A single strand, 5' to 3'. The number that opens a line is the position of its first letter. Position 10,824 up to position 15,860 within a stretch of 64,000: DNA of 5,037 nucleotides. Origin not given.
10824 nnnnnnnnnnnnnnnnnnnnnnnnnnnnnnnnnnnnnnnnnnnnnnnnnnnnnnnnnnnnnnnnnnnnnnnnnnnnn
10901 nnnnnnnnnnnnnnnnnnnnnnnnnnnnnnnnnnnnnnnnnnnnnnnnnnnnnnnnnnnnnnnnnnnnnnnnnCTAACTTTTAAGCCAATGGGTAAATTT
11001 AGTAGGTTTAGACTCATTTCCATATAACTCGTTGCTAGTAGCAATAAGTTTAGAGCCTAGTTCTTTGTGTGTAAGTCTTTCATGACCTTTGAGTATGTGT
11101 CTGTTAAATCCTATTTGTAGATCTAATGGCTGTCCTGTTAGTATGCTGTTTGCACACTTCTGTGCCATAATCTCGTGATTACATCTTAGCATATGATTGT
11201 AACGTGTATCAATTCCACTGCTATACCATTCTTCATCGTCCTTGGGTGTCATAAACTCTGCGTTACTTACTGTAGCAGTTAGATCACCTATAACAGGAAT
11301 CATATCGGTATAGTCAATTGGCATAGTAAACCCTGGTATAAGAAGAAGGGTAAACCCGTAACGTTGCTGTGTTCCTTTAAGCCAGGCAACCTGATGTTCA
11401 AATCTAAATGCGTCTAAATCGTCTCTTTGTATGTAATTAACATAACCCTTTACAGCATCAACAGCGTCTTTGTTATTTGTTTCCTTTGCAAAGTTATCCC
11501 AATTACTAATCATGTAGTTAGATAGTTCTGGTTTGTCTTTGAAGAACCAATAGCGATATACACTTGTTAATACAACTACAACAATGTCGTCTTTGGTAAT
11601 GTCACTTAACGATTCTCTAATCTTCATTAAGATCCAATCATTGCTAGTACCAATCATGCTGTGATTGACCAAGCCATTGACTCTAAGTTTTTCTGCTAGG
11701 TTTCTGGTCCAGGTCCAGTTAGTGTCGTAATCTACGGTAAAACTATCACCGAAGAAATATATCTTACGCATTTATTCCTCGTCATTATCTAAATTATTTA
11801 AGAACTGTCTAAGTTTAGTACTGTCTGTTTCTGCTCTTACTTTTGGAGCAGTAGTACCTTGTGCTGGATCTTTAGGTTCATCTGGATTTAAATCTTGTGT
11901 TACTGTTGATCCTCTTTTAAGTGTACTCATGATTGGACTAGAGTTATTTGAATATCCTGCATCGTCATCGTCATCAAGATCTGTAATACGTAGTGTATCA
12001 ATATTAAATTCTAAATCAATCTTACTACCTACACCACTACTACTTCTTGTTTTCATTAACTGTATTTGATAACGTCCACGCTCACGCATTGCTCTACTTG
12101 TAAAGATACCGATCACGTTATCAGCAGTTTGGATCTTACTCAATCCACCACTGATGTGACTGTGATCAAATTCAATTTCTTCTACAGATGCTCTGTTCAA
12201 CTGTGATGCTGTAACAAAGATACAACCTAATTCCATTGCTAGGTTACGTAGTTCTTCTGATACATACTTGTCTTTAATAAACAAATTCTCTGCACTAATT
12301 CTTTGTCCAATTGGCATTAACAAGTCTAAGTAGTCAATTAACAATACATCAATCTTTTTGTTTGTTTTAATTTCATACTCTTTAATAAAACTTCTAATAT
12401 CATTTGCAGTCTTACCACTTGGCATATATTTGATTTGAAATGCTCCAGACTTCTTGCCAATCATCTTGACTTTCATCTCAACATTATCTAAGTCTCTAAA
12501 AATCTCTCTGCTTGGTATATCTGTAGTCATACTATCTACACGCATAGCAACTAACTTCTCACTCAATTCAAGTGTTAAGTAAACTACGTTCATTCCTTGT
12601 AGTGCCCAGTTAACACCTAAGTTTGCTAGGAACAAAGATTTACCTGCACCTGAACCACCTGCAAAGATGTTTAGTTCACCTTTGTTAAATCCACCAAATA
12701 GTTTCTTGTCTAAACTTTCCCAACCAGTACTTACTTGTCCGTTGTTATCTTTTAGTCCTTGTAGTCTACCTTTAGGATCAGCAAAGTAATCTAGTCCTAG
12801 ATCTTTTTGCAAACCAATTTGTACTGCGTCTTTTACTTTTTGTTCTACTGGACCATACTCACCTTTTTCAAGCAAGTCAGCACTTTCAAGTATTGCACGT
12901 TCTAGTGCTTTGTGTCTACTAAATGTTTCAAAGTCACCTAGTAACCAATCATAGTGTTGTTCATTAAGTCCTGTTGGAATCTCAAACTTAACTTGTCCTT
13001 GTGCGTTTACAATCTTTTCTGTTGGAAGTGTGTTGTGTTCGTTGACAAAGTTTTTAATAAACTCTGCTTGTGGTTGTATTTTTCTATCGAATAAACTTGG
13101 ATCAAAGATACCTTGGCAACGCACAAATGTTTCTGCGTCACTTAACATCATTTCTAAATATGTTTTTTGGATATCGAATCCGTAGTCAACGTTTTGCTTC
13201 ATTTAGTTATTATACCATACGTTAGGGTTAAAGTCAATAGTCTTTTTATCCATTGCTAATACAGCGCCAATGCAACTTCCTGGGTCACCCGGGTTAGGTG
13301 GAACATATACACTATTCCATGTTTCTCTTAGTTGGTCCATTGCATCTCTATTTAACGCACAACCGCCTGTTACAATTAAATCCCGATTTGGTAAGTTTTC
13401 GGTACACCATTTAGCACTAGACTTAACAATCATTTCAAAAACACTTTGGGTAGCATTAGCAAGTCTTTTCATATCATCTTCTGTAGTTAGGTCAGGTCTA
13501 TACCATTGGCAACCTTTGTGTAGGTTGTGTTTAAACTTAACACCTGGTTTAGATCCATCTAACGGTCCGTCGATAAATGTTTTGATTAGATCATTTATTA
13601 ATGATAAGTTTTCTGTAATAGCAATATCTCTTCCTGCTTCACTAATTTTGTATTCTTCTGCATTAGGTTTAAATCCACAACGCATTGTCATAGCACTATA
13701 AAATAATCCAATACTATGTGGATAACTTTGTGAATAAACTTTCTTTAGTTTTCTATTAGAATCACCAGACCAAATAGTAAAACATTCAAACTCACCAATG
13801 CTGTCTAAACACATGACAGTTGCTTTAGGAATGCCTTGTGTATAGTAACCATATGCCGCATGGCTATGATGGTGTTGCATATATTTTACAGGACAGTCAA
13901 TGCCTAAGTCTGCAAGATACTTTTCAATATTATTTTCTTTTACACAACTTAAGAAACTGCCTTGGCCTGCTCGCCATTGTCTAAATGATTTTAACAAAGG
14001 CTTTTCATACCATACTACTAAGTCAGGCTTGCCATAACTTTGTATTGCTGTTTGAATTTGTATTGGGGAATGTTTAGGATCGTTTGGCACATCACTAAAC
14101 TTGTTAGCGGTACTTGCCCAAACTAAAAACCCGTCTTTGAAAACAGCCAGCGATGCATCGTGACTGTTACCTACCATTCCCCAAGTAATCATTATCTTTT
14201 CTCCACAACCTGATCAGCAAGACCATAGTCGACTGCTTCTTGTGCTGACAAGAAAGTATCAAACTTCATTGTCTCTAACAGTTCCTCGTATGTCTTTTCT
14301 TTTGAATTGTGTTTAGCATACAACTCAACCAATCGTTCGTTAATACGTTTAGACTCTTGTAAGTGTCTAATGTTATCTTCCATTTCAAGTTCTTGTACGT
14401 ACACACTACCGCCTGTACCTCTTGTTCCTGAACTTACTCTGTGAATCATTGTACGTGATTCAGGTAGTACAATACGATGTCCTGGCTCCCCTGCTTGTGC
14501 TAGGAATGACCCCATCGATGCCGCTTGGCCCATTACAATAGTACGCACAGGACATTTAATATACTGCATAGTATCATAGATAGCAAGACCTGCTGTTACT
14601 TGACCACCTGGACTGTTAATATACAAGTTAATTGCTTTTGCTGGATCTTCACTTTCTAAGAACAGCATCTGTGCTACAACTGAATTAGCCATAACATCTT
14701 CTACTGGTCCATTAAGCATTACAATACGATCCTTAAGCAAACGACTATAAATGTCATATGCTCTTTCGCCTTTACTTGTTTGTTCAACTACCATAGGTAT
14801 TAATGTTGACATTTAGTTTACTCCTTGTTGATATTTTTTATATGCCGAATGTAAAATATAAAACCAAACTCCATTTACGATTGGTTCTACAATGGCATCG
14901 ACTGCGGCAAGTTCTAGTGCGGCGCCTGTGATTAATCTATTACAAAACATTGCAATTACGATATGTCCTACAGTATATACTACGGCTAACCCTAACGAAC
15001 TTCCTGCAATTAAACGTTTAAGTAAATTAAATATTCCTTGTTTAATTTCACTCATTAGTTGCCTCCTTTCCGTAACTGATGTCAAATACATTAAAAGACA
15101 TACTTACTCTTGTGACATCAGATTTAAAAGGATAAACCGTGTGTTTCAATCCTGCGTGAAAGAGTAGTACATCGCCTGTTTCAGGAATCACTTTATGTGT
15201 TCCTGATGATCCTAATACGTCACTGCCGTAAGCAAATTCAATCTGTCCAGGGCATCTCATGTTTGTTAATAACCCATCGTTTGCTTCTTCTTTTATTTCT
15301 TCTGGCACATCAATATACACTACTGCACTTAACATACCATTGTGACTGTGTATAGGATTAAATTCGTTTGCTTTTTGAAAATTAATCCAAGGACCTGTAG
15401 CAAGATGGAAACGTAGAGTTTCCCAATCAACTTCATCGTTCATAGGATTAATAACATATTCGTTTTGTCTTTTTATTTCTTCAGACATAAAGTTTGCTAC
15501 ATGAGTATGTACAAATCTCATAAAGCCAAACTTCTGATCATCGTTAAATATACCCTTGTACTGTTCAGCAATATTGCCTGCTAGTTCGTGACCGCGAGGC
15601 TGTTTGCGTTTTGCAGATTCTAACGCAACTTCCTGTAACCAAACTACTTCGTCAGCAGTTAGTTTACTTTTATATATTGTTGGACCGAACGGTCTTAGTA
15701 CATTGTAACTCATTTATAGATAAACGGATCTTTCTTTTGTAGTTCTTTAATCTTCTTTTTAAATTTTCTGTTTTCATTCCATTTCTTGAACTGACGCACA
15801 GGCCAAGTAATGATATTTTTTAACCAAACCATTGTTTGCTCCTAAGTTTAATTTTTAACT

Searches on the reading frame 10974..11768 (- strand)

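Call 26: search_protein_families(library=phrogs, proteins=[window:10974-11768:-], max_evalue=0.001)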
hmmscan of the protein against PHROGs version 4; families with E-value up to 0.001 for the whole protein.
window:10974-11768:- (264 aa): 0 families

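Call 27: search_protein_families(library=pfam, proteins=[window:10974-11768:-], max_evalue=0.01)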
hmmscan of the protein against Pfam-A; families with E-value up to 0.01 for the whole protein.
window:10974-11768:- (264 aa): 1 family
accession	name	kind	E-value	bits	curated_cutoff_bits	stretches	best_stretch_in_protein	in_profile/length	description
PF19547.4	DUF6071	-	0.00016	21.8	27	1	13-148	15-166/247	Family of unknown function (DUF6071)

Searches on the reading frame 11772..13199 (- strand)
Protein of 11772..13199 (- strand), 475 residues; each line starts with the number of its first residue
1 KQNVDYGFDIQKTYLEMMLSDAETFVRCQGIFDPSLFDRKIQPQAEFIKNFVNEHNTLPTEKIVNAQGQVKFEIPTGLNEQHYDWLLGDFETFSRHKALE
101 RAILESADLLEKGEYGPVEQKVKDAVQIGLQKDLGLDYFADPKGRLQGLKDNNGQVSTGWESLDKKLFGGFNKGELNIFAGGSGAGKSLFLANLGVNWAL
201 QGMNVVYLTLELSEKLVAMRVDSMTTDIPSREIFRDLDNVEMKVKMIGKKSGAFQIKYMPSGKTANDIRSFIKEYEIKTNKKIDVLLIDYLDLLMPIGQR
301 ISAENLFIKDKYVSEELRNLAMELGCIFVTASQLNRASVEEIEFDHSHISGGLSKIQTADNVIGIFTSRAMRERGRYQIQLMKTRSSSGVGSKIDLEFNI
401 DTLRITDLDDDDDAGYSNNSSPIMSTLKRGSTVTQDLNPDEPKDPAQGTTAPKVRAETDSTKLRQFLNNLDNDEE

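Call 7: search_dna_similar(query=window:11772-13199:-, collection=phages, mode=protein, max_rows=15)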
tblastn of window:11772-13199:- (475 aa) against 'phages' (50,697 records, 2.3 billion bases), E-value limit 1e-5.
Records with a match: 3046; places in all: 3049; records where one place covers at least 80% of the query: 215.
Best place of each record, by identity: <60% 3046.
By first word of the organism name: Escherichia 677; Synechococcus 377; Staphylococcus 344; Klebsiella 336; Salmonella 205; Bacillus 116; Shigella 89; Aeromonas 81; Vibrio 74; Acinetobacter 71; and 69 more.
By host as written in the record: - 459; Escherichia coli 282; Klebsiella pneumoniae 113; Staphylococcus aureus 113; Synechococcus 107; Escherichia coli O157:H7 38; Synechococcus sp. 38; Salmonella enterica 30; and 722 more.
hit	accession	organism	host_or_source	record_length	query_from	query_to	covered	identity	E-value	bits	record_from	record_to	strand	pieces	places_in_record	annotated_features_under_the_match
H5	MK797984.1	Pseudomonas phage vB_PaeM_PA5oct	-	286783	5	468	98%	51.7%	2e-134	434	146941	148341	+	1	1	hypothetical protein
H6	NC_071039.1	Pseudomonas phage vB_PaeM_PA5oct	-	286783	5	468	98%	51.7%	2e-134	434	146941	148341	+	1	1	DnaB-like replicative helicase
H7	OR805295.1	Pseudomonas phage Paride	Pseudomonas aeruginosa PAO1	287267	5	468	98%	51.7%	2e-134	434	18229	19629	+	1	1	DnaB-like replicative helicase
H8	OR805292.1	Pseudomonas phage Cassandra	Pseudomonas aeruginosa PAO1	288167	5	468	98%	51.7%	2e-134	434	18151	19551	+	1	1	DnaB-like replicative helicase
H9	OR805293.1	Pseudomonas phage Deifobo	Pseudomonas aeruginosa PAO1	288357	5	468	98%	51.7%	2e-134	434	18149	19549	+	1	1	DnaB-like replicative helicase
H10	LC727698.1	Pseudomonas phage sp. 30-3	Pseudomonas aeruginosa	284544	5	440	92%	53.4%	2e-134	433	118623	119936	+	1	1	DNA helicase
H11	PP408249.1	Pseudomonas phage vB_Pa-PAC2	Pseudomonas aeruginosa PAO1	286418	5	440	92%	53.4%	2e-134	433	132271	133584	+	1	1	DNA primase/helicase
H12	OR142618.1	Pseudomonas phage Callisto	Pseudomonas aeruginosa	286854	5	440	92%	53.4%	2e-134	433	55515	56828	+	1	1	radA: DNA repair protein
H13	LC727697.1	Pseudomonas phage sp. 30-2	Pseudomonas aeruginosa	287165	5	440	92%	53.4%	2e-134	433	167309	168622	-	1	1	DNA helicase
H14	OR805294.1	Pseudomonas phage Ettore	Pseudomonas aeruginosa PAO1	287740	5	440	92%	53.4%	2e-134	433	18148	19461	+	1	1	DnaB-like replicative helicase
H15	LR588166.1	Pseudomonas phage vB_PaeM_MIJ3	-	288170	5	440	92%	53.4%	5e-134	432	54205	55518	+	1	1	radA: DNA repair protein RadA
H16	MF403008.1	Agrobacterium phage Atu_ph07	Agrobacterium tumefaciens C58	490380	2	399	84%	51.1%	6e-120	392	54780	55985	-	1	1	DNA primase/helicase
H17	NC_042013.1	Agrobacterium phage Atu_ph07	Agrobacterium tumefaciens C58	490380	2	399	84%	51.1%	6e-120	392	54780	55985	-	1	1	DNA primase/helicase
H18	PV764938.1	Sinorhizobium phage Phosso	Sinohrizobium meliloti NRRL L-50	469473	2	399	84%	49.0%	3e-116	381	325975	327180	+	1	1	DnaB-like dsDNA helicase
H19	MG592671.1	Vibrio phage 2.275.O._10N.286.54.E11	Vibrio cyclitrophicus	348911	4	399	83%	45.6%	1e-96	325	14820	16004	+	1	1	DnaB-like DNA helicase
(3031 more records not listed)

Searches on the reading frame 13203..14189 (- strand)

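Call 42: search_protein_families(library=phrogs, proteins=[window:13203-14189:-], max_evalue=0.00001)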
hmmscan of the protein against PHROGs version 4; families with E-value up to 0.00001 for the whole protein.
window:13203-14189:- (328 aa): 1 family
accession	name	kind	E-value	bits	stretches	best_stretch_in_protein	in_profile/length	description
phrog_1601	-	moron, auxiliary metabolic gene and host takeover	3.1e-28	100.1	1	3-318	4-324/528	Nol-like carbamoyltransferase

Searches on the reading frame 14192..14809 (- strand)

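Call 108: search_protein_families(library=phrogs, proteins=[window:14192-14809:-], max_evalue=0.00001)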
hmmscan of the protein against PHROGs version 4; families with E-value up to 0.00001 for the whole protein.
window:14192-14809:- (205 aa): 9 families
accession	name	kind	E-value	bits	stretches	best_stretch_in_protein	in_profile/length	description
phrog_94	-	head and packaging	2.1e-48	167.3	1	3-204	56-252/622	head maturation protease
phrog_2976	-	head and packaging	2.1e-28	101.1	1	38-203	35-183/394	head maturation protease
phrog_133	-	head and packaging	7.6e-28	98.5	1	37-204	31-181/668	head maturation protease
phrog_1684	-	head and packaging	2.3e-19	70.9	1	58-203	73-204/284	head maturation protease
phrog_53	-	head and packaging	1.2e-17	65.3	1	43-203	103-280/583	head maturation protease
phrog_3348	-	unknown function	1e-15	59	1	54-202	64-198/386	-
phrog_1827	-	other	1.9e-13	51.2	1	52-177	47-160/202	ATP-dependent protease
phrog_5410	-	other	3.6e-07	30.7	1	55-141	53-137/323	ATP-dependent protease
phrog_13984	-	unknown function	8e-07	30.3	1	59-109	62-112/123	-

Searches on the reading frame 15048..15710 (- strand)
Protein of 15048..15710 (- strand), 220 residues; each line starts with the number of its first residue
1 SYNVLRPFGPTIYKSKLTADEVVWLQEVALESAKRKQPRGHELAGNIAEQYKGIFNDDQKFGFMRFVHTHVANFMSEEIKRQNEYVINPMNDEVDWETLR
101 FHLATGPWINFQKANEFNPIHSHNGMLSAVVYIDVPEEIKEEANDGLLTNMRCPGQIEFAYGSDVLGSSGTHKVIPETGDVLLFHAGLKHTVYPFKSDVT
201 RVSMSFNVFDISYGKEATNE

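Call 108: search_protein_families(library=phrogs, proteins=[window:15048-15710:-], max_evalue=0.00001)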
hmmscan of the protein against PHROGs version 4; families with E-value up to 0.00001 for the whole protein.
window:15048-15710:- (220 aa): 1 family
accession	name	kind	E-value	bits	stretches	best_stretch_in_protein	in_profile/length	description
phrog_81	-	moron, auxiliary metabolic gene and host takeover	7.8e-24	85.7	1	3-209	52-238/283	2OG-Fe(II) oxygenase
